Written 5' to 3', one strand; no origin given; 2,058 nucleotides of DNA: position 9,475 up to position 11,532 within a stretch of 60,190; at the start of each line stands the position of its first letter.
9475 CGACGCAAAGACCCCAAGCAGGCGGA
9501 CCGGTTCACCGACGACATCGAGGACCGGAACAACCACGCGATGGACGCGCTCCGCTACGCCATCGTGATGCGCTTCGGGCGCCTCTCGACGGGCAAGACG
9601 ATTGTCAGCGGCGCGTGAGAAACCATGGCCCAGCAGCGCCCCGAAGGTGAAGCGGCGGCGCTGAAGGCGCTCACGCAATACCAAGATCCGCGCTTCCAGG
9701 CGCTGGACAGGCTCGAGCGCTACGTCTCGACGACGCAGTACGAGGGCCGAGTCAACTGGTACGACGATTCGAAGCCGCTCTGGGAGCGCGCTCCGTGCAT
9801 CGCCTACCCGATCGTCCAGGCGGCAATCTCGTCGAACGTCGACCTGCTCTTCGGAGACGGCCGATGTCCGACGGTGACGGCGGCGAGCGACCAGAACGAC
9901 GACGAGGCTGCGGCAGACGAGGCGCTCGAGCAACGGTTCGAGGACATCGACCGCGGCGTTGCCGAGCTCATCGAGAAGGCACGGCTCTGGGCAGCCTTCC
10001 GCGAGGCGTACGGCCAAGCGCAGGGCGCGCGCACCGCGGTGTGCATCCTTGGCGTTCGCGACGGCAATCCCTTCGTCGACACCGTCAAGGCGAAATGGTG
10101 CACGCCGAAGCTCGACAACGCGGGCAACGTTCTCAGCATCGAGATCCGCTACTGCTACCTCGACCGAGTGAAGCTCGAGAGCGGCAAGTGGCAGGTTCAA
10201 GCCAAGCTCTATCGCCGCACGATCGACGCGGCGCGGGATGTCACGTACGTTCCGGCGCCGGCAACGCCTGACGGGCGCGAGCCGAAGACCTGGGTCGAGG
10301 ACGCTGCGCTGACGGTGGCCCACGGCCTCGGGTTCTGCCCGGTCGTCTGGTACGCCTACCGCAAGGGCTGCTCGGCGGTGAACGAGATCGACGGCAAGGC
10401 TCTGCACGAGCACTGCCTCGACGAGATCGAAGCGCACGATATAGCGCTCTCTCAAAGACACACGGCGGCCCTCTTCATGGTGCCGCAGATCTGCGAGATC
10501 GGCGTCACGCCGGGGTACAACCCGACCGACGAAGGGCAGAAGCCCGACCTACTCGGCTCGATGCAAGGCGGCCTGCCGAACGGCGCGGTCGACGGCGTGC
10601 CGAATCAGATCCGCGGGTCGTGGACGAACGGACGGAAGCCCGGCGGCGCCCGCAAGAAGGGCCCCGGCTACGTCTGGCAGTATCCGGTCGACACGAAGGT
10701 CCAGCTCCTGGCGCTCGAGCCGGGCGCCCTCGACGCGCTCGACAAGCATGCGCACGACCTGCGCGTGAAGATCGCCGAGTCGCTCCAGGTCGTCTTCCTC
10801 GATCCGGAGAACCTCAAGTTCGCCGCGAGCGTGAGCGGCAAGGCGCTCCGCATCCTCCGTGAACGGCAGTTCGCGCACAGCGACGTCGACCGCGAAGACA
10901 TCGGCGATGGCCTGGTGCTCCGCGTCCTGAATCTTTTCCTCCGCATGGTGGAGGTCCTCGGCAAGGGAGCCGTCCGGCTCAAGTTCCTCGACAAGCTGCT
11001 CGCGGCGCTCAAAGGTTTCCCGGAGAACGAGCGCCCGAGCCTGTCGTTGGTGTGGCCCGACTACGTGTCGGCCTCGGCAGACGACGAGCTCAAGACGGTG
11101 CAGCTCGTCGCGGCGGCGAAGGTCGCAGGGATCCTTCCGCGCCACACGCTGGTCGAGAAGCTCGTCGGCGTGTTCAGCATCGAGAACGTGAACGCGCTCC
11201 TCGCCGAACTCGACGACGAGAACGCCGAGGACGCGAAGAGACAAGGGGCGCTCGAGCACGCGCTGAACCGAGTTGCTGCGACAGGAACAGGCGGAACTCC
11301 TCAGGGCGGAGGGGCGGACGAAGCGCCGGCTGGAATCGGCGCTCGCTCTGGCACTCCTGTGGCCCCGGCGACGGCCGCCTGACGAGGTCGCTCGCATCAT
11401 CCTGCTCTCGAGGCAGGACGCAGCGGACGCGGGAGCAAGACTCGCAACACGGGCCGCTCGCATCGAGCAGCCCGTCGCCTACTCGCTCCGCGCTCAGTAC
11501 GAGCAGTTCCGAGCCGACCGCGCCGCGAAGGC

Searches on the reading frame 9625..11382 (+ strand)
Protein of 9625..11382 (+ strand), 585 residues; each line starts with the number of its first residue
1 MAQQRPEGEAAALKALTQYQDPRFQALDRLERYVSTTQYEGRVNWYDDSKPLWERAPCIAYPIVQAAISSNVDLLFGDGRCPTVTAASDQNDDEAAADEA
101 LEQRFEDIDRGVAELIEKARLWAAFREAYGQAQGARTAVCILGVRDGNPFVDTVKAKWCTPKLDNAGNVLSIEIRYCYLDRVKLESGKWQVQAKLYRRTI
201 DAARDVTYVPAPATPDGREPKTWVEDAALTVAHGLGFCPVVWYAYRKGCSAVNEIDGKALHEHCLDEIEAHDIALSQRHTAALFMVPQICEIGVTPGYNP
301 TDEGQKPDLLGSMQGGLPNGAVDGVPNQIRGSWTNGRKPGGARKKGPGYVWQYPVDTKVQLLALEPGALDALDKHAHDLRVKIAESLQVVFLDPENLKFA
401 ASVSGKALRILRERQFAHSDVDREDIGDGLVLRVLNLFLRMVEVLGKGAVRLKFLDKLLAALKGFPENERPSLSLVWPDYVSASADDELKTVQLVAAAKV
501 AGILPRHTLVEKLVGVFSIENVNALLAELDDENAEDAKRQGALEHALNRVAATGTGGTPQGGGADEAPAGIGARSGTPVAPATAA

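Call 15: search_dna_similar(query=window:9625-11382:+, collection=phages, mode=protein, max_rows=15)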
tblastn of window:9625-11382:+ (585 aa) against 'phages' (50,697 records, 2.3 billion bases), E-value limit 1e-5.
Records with a match: 2; places in all: 2; records where one place covers at least 80% of the query: 2.
Best place of each record, by identity: <60% 2.
By first word of the organism name: Komagataeibacter 2.
By host as written in the record: Komagataeibacter xylinus NBRC 13772 1; Komagataeibacter xylinus NBRC 13773 1.
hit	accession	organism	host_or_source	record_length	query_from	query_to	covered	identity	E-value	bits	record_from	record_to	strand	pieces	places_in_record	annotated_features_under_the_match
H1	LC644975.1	Komagataeibacter phage phiKX1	Komagataeibacter xylinus NBRC 13772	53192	23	508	83%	22.8%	3e-8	63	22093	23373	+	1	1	phage portal protein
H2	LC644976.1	Komagataeibacter phage phiKX2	Komagataeibacter xylinus NBRC 13773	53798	23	508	83%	22.8%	4e-8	63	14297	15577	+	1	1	phage portal protein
